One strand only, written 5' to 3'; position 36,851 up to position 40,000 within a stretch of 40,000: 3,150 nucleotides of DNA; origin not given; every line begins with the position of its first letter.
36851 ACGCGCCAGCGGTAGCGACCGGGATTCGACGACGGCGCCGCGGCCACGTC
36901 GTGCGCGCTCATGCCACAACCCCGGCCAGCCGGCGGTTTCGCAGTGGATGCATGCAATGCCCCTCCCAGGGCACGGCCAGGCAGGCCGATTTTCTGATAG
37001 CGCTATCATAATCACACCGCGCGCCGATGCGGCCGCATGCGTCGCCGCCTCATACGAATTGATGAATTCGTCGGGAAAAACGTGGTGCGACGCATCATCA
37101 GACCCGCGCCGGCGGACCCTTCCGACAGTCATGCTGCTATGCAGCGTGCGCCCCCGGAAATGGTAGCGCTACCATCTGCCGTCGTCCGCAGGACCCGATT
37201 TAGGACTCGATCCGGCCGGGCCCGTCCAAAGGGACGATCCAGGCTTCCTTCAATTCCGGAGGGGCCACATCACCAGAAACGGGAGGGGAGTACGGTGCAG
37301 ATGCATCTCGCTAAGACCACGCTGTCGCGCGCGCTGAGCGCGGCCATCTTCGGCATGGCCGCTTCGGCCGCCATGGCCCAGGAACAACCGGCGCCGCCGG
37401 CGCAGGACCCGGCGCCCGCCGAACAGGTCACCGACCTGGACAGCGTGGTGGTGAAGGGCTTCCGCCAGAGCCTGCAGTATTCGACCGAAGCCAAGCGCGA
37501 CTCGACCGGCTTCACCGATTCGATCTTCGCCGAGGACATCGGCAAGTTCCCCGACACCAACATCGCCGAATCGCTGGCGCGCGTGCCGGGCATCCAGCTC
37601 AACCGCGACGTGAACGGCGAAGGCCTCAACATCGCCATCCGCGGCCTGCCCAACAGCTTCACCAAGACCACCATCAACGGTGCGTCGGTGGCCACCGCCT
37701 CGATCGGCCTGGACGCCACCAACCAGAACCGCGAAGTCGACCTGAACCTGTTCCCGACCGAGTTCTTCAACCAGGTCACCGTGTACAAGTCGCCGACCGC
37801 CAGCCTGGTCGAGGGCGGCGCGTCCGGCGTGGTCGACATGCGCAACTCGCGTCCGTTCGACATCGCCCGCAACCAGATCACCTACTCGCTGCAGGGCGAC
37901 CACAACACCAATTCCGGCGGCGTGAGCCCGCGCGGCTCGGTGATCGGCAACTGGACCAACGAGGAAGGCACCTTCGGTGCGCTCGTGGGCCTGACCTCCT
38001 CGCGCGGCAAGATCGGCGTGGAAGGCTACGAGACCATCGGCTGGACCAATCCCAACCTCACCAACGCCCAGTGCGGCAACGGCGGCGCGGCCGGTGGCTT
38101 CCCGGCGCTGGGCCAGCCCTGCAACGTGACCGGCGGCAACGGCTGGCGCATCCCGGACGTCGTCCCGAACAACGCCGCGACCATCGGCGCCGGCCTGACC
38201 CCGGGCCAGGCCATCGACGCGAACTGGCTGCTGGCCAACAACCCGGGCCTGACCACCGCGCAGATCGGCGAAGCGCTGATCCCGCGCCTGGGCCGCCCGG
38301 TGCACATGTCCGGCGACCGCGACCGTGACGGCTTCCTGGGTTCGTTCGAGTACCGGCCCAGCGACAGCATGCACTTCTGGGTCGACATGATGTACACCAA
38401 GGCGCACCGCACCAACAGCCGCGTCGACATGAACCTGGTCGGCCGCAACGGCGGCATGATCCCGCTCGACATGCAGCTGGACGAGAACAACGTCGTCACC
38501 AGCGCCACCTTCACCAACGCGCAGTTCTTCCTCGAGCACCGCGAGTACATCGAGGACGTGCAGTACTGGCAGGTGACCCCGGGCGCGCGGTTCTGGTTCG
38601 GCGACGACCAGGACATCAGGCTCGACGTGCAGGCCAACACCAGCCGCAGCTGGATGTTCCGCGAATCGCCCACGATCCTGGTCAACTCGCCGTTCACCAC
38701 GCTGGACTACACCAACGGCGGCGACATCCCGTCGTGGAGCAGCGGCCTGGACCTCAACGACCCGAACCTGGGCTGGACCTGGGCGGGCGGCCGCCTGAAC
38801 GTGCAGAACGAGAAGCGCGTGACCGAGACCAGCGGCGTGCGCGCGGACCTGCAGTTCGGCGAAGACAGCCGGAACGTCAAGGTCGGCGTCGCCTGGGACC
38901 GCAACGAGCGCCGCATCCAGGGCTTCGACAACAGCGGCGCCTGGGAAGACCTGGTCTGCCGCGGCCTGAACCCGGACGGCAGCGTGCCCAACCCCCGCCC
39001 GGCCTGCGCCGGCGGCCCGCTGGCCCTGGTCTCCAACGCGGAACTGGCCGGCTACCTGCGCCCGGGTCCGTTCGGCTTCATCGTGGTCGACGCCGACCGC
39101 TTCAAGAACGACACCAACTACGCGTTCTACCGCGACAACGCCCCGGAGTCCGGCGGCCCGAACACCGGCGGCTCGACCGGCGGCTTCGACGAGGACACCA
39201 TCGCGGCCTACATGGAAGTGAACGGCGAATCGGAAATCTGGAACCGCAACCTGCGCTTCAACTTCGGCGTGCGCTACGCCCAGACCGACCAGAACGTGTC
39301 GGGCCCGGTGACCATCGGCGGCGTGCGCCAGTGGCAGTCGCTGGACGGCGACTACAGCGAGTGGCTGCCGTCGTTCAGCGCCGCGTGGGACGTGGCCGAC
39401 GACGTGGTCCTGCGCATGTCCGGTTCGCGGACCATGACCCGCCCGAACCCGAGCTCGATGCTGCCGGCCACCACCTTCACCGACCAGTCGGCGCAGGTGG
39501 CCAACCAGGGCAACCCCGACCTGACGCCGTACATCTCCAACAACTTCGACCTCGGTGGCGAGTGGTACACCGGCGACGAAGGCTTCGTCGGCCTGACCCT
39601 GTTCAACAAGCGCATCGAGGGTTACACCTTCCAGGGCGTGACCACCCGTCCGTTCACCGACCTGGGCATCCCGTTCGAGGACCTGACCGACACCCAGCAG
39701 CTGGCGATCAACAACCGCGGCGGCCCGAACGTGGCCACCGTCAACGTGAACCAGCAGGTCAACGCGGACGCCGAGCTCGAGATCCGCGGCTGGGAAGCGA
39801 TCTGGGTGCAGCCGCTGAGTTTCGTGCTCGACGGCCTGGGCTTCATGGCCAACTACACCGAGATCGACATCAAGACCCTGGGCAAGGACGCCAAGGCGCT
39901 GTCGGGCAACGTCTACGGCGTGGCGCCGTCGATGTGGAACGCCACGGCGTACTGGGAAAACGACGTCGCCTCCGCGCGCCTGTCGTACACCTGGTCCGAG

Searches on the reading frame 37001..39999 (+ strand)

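Call 11: search_protein_families(library=pfam, proteins=[window:37001-39999:+], max_evalue=0.00001)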
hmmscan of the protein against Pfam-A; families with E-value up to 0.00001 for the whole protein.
window:37001-39999:+ (999 aa): 3 families
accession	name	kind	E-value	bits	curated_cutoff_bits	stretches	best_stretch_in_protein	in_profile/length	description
PF00593.30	TonB_dep_Rec_b-barrel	-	2.5e-25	90.7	27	1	569-997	14-393/436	TonB dependent receptor-like, beta-barrel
PF07715.20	Plug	-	5.4e-20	72.3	23.9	1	165-277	2-106/107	TonB-dependent Receptor Plug Domain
PF14905.12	OMP_b-brl_3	-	3.5e-15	56.4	27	1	702-856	83-228/408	Outer membrane protein beta-barrel family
